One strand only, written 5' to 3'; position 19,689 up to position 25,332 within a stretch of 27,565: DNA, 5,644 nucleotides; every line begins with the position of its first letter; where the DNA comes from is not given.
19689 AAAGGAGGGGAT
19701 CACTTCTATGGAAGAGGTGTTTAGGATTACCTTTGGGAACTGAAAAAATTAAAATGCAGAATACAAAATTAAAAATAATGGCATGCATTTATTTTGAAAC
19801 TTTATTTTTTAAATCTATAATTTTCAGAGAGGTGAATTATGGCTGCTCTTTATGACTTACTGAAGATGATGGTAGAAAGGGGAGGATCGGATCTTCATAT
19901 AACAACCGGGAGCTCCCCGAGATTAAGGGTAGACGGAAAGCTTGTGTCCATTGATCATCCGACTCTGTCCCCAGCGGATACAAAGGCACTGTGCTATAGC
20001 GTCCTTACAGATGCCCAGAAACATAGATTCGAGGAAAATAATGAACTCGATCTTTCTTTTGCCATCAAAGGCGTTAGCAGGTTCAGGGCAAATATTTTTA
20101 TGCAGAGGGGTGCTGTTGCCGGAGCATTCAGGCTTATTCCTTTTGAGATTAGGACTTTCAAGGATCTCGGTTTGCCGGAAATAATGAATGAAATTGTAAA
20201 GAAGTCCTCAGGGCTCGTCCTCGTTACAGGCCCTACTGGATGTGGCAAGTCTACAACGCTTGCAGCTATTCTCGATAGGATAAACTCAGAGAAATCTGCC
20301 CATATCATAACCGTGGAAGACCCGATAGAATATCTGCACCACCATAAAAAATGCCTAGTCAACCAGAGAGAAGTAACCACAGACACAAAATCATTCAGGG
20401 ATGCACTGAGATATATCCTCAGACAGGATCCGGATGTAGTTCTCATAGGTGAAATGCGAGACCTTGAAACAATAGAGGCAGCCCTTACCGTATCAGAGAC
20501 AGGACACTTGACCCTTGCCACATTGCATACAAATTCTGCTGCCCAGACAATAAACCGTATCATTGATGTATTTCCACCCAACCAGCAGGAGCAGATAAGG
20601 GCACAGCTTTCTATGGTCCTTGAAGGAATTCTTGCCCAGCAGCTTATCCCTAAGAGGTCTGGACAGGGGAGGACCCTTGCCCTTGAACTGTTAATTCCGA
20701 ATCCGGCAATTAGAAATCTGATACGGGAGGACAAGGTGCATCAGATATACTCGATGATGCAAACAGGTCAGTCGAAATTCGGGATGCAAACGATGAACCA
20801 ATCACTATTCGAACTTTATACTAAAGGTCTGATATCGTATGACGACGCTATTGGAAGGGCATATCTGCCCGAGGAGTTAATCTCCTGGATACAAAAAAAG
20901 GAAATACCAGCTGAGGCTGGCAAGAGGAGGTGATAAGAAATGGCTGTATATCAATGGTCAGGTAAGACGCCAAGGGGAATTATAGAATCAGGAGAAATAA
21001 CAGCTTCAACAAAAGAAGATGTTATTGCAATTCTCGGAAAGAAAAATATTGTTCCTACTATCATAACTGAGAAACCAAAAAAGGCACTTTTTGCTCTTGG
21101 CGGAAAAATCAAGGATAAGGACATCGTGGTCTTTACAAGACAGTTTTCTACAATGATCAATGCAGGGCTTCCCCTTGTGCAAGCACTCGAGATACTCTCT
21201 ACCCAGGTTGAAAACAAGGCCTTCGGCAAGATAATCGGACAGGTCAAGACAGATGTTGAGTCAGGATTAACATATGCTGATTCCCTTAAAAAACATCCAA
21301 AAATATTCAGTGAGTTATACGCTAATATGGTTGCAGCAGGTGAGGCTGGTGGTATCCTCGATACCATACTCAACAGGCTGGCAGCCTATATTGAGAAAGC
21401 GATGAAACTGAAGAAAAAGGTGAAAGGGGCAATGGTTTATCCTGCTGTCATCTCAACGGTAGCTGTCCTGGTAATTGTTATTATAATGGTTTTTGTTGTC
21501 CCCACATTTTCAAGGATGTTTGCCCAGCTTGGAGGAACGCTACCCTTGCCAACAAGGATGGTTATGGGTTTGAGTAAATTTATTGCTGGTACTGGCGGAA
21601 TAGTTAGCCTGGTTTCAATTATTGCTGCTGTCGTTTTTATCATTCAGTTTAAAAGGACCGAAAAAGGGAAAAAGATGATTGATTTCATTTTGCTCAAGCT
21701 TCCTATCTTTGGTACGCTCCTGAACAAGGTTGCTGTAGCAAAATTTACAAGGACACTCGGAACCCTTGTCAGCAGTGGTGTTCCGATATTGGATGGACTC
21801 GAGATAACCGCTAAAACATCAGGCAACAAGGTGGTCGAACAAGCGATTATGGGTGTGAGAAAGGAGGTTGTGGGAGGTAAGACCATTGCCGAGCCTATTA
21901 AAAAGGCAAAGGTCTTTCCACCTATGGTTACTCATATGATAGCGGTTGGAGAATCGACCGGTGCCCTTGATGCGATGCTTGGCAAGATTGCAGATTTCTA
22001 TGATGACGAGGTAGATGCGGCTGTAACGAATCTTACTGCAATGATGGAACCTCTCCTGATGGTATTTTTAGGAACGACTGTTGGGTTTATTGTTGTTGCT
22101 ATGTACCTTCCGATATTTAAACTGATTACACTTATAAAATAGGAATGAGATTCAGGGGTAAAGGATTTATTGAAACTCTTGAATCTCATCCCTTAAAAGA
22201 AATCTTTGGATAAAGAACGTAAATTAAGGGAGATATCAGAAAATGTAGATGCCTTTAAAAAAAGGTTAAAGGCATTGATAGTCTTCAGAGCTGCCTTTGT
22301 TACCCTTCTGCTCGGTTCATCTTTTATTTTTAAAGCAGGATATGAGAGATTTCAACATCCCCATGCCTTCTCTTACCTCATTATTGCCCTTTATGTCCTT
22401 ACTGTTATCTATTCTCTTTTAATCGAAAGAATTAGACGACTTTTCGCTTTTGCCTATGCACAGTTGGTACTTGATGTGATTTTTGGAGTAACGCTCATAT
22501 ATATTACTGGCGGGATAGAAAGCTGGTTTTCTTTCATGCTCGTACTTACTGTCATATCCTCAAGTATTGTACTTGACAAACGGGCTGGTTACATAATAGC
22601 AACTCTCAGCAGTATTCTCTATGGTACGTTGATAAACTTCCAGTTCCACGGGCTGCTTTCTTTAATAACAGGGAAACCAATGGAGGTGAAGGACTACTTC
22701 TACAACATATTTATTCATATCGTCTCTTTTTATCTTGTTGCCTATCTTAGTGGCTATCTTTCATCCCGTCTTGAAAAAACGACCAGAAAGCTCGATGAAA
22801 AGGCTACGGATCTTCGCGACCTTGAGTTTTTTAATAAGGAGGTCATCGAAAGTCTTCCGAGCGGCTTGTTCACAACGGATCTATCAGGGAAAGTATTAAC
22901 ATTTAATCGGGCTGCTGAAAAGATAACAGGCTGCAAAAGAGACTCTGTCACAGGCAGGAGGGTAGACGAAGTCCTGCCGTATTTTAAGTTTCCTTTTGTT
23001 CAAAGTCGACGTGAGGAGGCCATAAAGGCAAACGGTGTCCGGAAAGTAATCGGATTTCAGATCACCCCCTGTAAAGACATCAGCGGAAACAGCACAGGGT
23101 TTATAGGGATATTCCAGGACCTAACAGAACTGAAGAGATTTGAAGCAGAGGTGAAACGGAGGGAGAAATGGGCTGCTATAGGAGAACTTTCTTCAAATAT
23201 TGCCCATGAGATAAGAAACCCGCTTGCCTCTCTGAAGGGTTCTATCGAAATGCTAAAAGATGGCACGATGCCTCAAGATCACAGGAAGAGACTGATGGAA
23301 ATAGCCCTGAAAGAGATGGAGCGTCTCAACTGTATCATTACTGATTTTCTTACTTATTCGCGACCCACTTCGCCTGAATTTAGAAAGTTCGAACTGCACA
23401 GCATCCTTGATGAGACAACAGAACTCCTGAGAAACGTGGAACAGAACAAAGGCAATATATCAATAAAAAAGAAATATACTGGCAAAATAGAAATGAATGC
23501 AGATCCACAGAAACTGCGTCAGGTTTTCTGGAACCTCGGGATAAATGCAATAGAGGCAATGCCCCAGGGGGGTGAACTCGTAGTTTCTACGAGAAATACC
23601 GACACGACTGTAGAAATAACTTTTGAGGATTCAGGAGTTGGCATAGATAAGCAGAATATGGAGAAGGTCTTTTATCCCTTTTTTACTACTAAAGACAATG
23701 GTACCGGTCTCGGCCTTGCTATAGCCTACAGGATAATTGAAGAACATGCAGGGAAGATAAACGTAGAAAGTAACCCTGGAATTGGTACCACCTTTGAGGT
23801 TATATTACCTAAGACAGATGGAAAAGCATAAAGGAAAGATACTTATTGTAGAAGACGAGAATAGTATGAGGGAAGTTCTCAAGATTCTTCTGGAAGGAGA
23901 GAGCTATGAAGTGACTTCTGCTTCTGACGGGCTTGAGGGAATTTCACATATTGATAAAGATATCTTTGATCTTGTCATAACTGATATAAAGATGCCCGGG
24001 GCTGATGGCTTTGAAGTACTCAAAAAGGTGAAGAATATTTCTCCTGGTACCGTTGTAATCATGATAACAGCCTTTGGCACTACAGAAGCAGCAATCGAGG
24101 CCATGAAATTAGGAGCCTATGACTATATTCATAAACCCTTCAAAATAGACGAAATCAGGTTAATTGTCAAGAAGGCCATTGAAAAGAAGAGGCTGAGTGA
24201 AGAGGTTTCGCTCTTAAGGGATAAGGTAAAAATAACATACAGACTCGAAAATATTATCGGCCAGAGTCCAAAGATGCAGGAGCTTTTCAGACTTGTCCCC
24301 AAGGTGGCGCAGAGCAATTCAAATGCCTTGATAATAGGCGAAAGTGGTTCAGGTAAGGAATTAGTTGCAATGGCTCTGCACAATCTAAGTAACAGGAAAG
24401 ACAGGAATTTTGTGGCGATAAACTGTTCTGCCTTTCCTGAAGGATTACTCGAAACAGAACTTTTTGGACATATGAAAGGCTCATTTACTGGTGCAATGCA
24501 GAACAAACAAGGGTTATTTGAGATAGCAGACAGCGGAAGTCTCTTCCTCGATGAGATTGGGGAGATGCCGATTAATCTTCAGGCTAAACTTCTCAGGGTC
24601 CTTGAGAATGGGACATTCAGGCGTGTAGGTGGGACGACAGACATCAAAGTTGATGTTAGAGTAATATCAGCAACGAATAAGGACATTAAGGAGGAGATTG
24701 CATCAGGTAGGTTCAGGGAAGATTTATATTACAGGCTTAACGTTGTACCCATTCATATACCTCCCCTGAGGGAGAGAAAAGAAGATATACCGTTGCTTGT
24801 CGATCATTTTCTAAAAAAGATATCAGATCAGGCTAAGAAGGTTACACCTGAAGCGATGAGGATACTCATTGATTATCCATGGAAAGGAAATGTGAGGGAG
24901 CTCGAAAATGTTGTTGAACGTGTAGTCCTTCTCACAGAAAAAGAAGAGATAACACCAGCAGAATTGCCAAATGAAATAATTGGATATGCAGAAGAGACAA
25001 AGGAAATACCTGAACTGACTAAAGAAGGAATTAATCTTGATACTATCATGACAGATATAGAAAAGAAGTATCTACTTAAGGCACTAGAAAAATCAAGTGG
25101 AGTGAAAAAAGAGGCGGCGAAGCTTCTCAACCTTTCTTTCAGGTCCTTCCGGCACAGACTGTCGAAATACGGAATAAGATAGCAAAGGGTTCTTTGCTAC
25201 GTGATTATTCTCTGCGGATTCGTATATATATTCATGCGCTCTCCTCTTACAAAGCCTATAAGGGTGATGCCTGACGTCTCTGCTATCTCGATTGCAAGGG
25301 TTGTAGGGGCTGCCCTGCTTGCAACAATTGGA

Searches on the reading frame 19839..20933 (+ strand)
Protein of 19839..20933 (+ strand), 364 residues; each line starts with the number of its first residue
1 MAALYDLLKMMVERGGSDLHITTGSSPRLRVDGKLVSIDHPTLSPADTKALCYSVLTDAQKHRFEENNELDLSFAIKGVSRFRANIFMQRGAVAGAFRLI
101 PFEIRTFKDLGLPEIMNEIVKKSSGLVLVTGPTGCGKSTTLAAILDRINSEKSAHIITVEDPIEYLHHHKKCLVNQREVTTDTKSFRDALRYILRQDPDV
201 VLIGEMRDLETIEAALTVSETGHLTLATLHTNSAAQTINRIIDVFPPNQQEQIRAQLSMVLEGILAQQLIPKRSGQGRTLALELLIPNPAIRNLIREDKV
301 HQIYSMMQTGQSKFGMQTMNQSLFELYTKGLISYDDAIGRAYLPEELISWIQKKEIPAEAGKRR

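Call 5: search_protein_families(library=pfam, proteins=[window:19839-20933:+])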
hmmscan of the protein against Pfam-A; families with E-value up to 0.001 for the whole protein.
window:19839-20933:+ (364 aa): 9 families
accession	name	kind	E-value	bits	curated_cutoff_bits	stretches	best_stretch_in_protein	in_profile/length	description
PF00437.27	T2SSE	-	1.6e-50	172.3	24.9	1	7-279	15-287/370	Type II/IV secretion system protein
PF13401.12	AAA_22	-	5.8e-06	27.1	27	1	123-209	4-96/130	AAA domain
PF13191.12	AAA_16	-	9.4e-06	26.7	32.6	1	117-198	17-87/167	AAA ATPase domain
PF25199.1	nSTAND_NTPase5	-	9.3e-05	22.7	34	1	117-170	34-88/145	Novel STAND NTPase 5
PF01935.23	DUF87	-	0.00012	22.7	23.2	1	127-260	26-116/220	Helicase HerA, central domain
PF13604.12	AAA_30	-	0.00012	22.3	27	0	115-151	9-45/191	AAA domain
PF13476.12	AAA_23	-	0.00032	21.8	27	1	123-144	18-39/201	AAA domain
PF13173.12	AAA_14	-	0.00074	20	27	0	126-216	4-81/129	AAA domain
PF00005.33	ABC_tran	-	0.00086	20.4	25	0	126-191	13-62/137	ABC transporter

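Call 36: find_encoding_contigs(protein=window:19839-20933:+, flank=6000, max_places=10)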
Protein window:19839-20933:+ (364 aa): no gene with exactly this product is on record in the collection.

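Call 53: search_protein_families(library=ncbifam, proteins=[window:19839-20933:+])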
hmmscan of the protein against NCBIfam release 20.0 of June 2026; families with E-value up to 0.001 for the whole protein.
window:19839-20933:+ (364 aa): 21 families
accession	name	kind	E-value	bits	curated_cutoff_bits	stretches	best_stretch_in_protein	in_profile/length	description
TIGR01420.1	pilT_fam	subfamily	3.9e-148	493.2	319.1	1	4-345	2-342/343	PilT/PilU family type 4a pilus ATPase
TIGR02533.1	type_II_gspE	equivalog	9.8e-47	159.7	630.25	1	114-270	233-379/486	type II secretion system ATPase GspE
TIGR02525.1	plasmid_TraJ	equivalog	1.2e-44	152.9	368.3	1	83-333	108-359/372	plasmid transfer ATPase TraJ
NF007755.0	PRK10436.1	equivalog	6.1e-41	140.6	617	1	5-277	90-362/465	type II secretion system protein GspE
TIGR02538.1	type_IV_pilB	equivalog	3.1e-40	138.4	675.65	1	117-268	309-454/564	type IV-A pilus assembly ATPase PilB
TIGR02524.1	dot_icm_DotB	equivalog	4e-37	128.2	463.3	1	6-333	8-346/358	Dot/Icm type IV secretion system ATPase DotB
NF041000.1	ATPase_ComGA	equivalog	2.7e-36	124.9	300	1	115-271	119-266/267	competence type IV pilus ATPase ComGA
NF053534.1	T4PilAsmATPsTfpB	equivalog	8.1e-36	123.5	850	1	104-272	312-474/584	type IV pilus assembly ATPase TfpB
TIGR02782.1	TrbB_P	equivalog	1.1e-14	54.4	304.55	1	123-252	135-263/303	P-type conjugative transfer ATPase TrbB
TIGR03819.1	heli_sec_ATPase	hypoth_equivalog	1.8e-14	53.7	373.15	1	112-241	167-297/340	TadA family conjugal transfer-associated ATPase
TIGR02788.1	VirB11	equivalog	9.3e-14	51.1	249.95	1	119-250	140-271/308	P-type DNA transfer ATPase VirB11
NF058587.1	archaellum_moto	equivalog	1.3e-13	50.5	550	1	127-241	278-393/527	archaellum flagellar ATPase motor FlaI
NF053672.1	bindosome_BasE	exception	2.1e-12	46.6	1000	1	119-260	265-407/512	bindosome assembly system ATPase subunit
NF010469.0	PRK13894.1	subfamily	3.3e-11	43.1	508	1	114-244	140-267/320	conjugal transfer ATPase TrbB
NF010407.0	PRK13833.1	subfamily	3e-09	36.8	499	1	127-258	147-276/323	conjugal transfer protein TrbB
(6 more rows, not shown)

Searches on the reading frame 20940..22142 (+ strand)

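Call 5: search_protein_families(library=pfam, proteins=[window:20940-22142:+])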
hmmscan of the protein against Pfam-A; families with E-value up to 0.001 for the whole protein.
window:20940-22142:+ (400 aa): 1 family
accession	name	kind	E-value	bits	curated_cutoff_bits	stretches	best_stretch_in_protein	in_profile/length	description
PF00482.28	T2SSF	-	8.8e-69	229.7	25.2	2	65-188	1-125/125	Type II secretion system (T2SS), protein F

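Call 53: search_protein_families(library=ncbifam, proteins=[window:20940-22142:+])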
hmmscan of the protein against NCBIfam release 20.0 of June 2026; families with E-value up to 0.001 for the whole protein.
window:20940-22142:+ (400 aa): 6 families
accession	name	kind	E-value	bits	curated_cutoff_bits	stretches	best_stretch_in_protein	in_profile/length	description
NF052606.1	T4PiliAsmPilCMyx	equivalog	1.6e-156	521.3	700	1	2-399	20-418/419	type IV pilus assembly protein PilC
NF052607.1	T4PiliAsmPilCThrm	equivalog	5.5e-118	394.6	700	1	1-397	1-402/406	type IV pilus assembly protein PilC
TIGR02120.1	GspF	equivalog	1.9e-114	383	424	1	4-398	1-400/401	type II secretion system inner membrane protein GspF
NF007861.0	PRK10573.1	equivalog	7.1e-92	308.5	401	1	3-399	6-398/401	protein transport protein HofC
NF047826.1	T3SSXpsF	equivalog_domain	2.2e-76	257.2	650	1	1-398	1-403/405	type II secretion system protein XpsF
NF041012.2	T4P_ComGB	equivalog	2.7e-38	132.1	240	1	65-396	6-331/332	competence type IV pilus assembly protein ComGB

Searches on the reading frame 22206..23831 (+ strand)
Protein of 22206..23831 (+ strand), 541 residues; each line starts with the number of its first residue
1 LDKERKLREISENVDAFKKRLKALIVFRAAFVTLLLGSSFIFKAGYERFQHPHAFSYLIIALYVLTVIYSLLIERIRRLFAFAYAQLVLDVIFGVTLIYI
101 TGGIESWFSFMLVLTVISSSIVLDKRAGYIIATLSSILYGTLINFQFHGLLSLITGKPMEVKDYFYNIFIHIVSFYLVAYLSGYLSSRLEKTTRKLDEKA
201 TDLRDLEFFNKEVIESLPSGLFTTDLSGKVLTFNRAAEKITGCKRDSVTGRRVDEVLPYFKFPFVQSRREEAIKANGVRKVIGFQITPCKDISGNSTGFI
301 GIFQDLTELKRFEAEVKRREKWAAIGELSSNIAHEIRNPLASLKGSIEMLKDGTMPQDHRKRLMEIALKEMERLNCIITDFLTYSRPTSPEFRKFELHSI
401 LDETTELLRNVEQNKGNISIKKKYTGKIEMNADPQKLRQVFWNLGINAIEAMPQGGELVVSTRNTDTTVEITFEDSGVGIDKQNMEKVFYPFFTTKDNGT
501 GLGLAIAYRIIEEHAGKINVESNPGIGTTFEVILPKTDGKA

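Call 5: search_protein_families(library=pfam, proteins=[window:22206-23831:+])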
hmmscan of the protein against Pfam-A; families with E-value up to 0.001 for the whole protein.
window:22206-23831:+ (541 aa): 7 families
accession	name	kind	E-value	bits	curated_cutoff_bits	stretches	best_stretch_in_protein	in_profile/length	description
PF02518.31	HATPase_c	-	2.9e-26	92.5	26.4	1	433-537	2-110/111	Histidine kinase-, DNA gyrase B-, and HSP90-like ATPase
PF25323.1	6TM_PilS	-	2.9e-19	70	27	1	18-194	8-187/189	PilS-like transmembrane domain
PF00512.31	HisKA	-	3.4e-15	56.3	26.9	1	326-389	3-65/66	His Kinase A (phospho-acceptor) domain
PF08448.16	PAS_4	-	1.3e-08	35.5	23.1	1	215-311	2-110/110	PAS fold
PF00989.32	PAS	-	2.1e-08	34.6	22.6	1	212-259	5-52/113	PAS fold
PF13426.13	PAS_9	-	4.5e-08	33.7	27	1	218-308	1-103/103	PAS domain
PF13188.13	PAS_8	-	2.8e-06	27.5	21.8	1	212-270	5-59/65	PAS domain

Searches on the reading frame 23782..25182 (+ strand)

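Call 5: search_protein_families(library=pfam, proteins=[window:23782-25182:+])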
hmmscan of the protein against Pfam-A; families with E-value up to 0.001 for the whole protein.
window:23782-25182:+ (466 aa): 9 families
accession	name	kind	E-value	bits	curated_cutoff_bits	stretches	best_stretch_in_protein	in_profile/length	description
PF00158.32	Sigma54_activat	-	1.6e-71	239.9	20.2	1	158-325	1-168/168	Sigma-54 interaction domain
PF00072.30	Response_reg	-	2.8e-31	108.4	30.2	1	20-129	1-110/111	Response regulator receiver domain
PF25601.1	AAA_lid_14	-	2.1e-26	92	27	1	330-406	1-81/87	AAA+ ATPase lid domain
PF14532.12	Sigma54_activ_2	-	1.8e-25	90.2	25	1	159-329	1-138/138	Sigma-54 interaction domain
PF02954.25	HTH_8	-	5.5e-11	42.5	22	1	424-463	3-42/42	Bacterial regulatory protein, Fis family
PF07728.20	AAA_5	-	1.2e-08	35.5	22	1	182-300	2-123/139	AAA domain (dynein-related subfamily)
PF07724.20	AAA_2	-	1.3e-07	32.3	27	1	179-299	3-124/166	AAA domain (Cdc48 subfamily)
PF01078.27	Mg_chelatase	-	5.1e-05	23.2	20.3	0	176-299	19-157/207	Magnesium chelatase, subunit ChlI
PF00004.35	AAA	-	6.1e-05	23.9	21.2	1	183-316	2-128/131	ATPase family associated with various cellular activities (AAA)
